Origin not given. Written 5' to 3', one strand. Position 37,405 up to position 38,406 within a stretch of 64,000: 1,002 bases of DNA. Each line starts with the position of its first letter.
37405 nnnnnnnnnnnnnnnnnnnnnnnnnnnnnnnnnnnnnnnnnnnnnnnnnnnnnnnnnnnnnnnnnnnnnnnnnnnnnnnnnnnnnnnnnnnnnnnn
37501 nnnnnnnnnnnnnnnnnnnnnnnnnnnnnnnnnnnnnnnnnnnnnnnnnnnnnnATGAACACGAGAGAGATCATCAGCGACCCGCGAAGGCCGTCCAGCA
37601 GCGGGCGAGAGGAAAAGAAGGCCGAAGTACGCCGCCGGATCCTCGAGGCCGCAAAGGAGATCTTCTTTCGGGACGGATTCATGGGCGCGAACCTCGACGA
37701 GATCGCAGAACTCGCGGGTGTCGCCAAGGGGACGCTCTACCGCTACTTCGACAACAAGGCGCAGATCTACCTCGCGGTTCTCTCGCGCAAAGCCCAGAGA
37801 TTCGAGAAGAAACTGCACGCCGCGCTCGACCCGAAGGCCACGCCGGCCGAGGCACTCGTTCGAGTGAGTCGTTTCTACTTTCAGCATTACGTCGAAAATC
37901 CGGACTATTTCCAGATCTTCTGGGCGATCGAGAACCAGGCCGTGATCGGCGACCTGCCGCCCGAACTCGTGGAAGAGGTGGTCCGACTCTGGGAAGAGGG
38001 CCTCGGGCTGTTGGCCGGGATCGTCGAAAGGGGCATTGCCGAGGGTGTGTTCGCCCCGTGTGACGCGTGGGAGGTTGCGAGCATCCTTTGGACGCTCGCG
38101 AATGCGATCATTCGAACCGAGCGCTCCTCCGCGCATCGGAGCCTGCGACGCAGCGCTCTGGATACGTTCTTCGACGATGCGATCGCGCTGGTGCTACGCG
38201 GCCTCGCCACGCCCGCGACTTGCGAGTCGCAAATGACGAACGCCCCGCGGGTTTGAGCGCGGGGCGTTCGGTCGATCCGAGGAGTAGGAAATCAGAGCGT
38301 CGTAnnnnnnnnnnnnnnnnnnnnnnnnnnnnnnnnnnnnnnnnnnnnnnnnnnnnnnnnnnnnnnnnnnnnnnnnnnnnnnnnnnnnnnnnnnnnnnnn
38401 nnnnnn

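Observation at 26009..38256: Self-contained, translationally coupled type II FAS-like operon with its own ACP, PPTase, acyltransferase, giant carboxylase and TetR regulator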

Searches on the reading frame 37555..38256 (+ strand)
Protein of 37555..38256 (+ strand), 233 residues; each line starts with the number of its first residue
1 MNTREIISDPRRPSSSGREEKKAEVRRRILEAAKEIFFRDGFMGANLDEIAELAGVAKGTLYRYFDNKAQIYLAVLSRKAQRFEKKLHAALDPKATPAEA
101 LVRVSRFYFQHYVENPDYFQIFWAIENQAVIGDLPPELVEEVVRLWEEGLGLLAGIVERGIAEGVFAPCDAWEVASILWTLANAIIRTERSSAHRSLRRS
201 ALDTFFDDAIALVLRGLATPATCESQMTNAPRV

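Call 3: search_protein_families(library=pfam, proteins=[window:37555-38256:+])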
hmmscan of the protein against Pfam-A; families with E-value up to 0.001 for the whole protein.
window:37555-38256:+ (233 aa): 4 families
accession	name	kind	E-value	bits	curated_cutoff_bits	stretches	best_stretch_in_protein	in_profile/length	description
PF00440.29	TetR_N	-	8.5e-15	54.7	24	1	29-75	1-47/47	Bacterial regulatory proteins, tetR family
PF17938.6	TetR_C_29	-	2.8e-06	27.9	26.2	1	97-182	1-84/119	Tetracyclin repressor-like, C-terminal domain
PF17932.6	TetR_C_24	-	5.8e-06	27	26.4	1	95-185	2-87/114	Tetracyclin repressor-like, C-terminal domain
PF16925.10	TetR_C_13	-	0.00025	21.8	27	1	132-190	35-94/109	Tetracyclin repressor-like, C-terminal domain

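Call 4: search_protein_families(library=ncbifam, proteins=[window:37555-38256:+], max_evalue=0.01)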
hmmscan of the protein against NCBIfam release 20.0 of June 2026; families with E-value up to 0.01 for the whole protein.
window:37555-38256:+ (233 aa): 22 families
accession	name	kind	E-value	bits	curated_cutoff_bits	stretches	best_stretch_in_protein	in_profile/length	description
NF053878.1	FATransRegFadRBac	equivalog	9.2e-17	61.4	200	1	27-168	6-142/190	fatty acid metabolism transcriptional regulator FadR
NF053731.1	TransRegFasRMycb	equivalog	6e-15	55.6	330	1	22-115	9-101/199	HTH-type transcriptional activator FasR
NF041196.1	ScbR_bind_reg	equivalog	1.6e-14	54.5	150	1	25-114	7-96/191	ScbR family autoregulator-binding transcription factor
TIGR03613.1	RutR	equivalog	2.6e-14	53.6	368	1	24-184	8-162/202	pyrimidine utilization regulatory protein R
NF051852.1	efflux_TF_MtrR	exception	7.1e-14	52.1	280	1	24-118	10-104/205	multidrug efflux system transcriptional repressor MtrR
NF011584.0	PRK15008.1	equivalog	1.6e-12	47.7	230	1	21-180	15-168/212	HTH-type transcriptional regulator RutR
NF051457.1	acryl_TF_AcuR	equivalog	3.9e-12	45.9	247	1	12-107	5-98/204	acrylate utilization transcriptional regulator AcuR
NF033703.1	transcr_KstR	equivalog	4.7e-12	45.9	280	1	22-104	5-87/185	cholesterol catabolism transcriptional regulator KstR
TIGR03968.1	mycofact_TetR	equivalog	7e-11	42.1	224.9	1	21-100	6-84/190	mycofactocin system transcriptional regulator MftR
NF058643.1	TranRegCurRPseudo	equivalog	4.3e-10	39.6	300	1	23-181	6-164/193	TetR family transcriptional repressor CurR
NF050111.1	TransRegSACE7040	equivalog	7.9e-10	38.9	250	1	26-119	3-96/186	SACE_7040 family transcriptional regulator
TIGR03384.1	betaine_BetI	equivalog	7.6e-09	35.5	201.3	1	26-122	10-106/189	choline-binding transcriptional repressor BetI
NF007949.0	PRK10668.1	equivalog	1.1e-08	34.9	271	1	21-80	8-67/216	multidrug efflux transporter transcriptional repressor AcrR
NF001978.0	PRK00767.1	equivalog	2.4e-06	27.5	118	1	24-112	8-98/197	transcriptional regulator BetI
NF007430.0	PRK09975.1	equivalog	4.1e-06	26.1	274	1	23-78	10-65/220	acrEF/envCD operon transcriptional regulator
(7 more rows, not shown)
